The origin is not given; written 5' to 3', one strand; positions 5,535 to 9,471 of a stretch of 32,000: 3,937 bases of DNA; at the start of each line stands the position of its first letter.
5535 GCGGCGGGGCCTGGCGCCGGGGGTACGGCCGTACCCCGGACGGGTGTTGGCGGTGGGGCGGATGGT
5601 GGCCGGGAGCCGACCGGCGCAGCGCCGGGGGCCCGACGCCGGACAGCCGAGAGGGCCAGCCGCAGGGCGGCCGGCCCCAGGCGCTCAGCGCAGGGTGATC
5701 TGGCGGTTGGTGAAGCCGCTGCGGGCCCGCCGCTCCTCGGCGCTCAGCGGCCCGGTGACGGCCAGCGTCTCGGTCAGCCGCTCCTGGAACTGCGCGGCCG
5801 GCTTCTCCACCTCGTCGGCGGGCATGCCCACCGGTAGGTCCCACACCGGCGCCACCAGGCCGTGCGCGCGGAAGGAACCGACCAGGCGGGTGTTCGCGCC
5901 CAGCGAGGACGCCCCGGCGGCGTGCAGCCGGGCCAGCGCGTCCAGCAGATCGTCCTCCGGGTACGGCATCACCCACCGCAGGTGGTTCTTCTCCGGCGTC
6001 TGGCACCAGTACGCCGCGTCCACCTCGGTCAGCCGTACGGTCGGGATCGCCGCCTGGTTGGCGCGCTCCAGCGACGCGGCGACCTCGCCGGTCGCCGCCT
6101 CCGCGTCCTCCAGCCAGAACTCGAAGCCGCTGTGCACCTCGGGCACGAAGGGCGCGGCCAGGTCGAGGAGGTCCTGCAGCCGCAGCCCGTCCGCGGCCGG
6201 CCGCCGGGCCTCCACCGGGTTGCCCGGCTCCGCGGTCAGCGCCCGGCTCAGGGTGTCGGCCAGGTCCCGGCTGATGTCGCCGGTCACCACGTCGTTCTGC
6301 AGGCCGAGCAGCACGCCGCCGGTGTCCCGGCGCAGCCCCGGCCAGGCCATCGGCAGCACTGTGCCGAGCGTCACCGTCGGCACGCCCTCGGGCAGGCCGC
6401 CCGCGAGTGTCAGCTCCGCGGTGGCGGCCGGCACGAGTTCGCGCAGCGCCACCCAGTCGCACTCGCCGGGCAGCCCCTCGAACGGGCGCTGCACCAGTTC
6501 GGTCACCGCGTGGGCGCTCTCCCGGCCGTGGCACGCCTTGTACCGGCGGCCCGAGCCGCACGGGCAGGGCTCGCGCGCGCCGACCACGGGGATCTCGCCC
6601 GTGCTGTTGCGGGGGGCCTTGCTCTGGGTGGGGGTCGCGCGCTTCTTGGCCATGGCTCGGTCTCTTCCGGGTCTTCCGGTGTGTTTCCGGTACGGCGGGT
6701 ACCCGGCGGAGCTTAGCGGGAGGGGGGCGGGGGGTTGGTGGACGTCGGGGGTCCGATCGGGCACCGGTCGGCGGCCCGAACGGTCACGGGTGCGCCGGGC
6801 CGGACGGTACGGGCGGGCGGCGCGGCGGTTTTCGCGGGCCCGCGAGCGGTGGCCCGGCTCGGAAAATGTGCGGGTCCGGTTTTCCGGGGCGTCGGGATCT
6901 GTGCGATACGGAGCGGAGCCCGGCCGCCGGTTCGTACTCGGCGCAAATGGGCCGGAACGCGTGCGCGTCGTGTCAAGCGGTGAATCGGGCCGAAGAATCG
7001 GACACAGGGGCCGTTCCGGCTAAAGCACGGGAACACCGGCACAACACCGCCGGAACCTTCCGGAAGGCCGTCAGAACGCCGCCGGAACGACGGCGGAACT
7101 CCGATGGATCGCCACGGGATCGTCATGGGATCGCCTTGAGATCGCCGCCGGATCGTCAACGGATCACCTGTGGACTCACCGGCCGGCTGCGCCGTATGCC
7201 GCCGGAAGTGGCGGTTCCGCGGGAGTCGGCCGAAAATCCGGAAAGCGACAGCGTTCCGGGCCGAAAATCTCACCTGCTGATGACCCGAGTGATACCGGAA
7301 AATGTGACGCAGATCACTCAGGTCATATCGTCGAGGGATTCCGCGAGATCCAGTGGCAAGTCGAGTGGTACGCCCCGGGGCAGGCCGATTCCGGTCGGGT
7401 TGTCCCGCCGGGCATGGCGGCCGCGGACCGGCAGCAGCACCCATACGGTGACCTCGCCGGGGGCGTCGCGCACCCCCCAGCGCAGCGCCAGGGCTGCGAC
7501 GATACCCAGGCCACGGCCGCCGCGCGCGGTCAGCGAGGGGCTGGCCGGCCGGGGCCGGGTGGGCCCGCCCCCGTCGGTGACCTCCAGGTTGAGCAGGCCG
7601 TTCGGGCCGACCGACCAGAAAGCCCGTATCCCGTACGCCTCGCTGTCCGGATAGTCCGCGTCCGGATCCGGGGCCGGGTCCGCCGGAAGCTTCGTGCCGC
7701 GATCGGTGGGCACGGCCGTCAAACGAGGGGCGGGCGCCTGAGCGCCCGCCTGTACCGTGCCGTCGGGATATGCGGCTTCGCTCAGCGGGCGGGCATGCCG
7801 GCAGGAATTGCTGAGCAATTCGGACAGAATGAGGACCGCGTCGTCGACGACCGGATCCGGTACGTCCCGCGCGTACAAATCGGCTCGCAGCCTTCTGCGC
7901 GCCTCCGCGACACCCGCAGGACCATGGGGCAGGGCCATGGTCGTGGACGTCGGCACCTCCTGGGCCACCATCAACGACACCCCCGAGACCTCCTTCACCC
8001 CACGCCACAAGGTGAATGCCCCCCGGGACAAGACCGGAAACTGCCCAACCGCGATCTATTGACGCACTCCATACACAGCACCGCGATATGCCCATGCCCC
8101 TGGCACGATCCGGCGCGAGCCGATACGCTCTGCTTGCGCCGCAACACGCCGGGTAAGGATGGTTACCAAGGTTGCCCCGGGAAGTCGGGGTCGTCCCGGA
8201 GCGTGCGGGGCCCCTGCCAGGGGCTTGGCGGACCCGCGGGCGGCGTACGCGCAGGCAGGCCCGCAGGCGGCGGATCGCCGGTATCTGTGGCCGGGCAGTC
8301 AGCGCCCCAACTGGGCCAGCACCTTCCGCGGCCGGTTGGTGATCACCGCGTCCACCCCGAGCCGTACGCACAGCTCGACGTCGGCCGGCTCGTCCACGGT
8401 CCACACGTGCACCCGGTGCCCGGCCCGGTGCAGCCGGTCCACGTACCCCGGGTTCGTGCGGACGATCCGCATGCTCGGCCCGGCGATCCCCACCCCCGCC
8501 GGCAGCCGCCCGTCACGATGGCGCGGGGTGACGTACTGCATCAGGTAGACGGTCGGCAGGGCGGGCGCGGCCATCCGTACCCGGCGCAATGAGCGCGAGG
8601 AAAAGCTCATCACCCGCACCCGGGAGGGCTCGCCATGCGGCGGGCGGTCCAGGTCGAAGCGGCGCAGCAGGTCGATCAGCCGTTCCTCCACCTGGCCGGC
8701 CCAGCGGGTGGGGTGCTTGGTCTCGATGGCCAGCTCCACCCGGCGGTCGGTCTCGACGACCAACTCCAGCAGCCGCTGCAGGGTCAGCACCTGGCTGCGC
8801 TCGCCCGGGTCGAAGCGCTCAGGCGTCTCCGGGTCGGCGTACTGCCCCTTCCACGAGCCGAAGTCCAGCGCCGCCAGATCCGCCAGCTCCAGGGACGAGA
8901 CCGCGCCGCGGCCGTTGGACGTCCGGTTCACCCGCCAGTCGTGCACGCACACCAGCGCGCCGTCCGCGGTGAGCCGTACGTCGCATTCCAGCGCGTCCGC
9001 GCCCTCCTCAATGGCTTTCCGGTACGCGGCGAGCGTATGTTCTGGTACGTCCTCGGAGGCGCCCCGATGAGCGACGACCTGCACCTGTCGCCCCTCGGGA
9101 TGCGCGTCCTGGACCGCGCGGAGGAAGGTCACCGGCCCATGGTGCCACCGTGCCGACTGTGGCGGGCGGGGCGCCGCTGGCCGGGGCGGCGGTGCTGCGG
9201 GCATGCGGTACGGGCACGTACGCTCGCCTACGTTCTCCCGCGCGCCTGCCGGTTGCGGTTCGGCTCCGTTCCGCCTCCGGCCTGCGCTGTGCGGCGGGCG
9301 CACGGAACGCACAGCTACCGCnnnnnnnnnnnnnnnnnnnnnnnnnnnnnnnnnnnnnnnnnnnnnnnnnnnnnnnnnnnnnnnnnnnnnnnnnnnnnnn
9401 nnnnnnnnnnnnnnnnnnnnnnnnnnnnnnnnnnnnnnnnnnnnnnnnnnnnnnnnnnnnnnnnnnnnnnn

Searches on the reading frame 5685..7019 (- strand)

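Call 13: search_protein_families(library=pfam, proteins=[window:5685-7019:-], max_evalue=0.01)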
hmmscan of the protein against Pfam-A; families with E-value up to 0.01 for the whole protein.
window:5685-7019:- (444 aa): 2 families
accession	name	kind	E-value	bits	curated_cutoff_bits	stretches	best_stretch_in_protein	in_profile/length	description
PF19348.4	DUF5926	-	1.3e-125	418.8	27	1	179-444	1-264/264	Family of unknown function (DUF5926)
PF02810.21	SEC-C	-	6.9e-08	32.7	20.4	1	150-166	3-19/19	SEC-C motif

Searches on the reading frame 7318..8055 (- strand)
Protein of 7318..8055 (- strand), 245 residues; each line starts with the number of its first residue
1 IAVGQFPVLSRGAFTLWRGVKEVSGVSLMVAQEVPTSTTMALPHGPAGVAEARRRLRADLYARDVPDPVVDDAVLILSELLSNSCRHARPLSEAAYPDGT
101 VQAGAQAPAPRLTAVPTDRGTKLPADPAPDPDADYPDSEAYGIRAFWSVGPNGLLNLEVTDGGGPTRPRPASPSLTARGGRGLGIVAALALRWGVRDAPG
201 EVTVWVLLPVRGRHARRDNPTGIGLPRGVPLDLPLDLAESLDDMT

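Call 13: search_protein_families(library=pfam, proteins=[window:7318-8055:-], max_evalue=0.01)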
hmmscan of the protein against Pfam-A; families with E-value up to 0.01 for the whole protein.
window:7318-8055:- (245 aa): 1 family
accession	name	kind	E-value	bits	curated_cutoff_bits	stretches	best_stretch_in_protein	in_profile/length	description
PF13581.12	HATPase_c_2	-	9.8e-11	42.2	27.4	1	46-134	5-90/127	Histidine kinase-like ATPase domain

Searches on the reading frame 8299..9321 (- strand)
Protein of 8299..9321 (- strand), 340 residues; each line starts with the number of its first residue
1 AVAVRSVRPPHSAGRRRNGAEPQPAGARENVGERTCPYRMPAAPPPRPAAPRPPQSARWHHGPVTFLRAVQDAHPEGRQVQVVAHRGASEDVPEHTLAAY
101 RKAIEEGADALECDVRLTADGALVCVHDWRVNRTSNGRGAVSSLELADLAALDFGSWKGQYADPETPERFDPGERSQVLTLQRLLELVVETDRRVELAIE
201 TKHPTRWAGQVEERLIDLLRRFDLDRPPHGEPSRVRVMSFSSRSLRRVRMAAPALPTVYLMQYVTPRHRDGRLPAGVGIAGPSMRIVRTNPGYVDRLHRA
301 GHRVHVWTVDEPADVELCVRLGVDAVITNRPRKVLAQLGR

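Call 13: search_protein_families(library=pfam, proteins=[window:8299-9321:-], max_evalue=0.01)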
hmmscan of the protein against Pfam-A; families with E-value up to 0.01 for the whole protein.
window:8299-9321:- (340 aa): 2 families
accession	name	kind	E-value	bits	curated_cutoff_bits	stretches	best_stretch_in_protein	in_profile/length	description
PF03009.23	GDPD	-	2e-52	179.2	23.6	1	85-332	1-243/244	Glycerophosphoryl diester phosphodiesterase family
PF13653.12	GDPD_2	-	0.0025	18.7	27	1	303-331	1-29/30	Glycerophosphoryl diester phosphodiesterase family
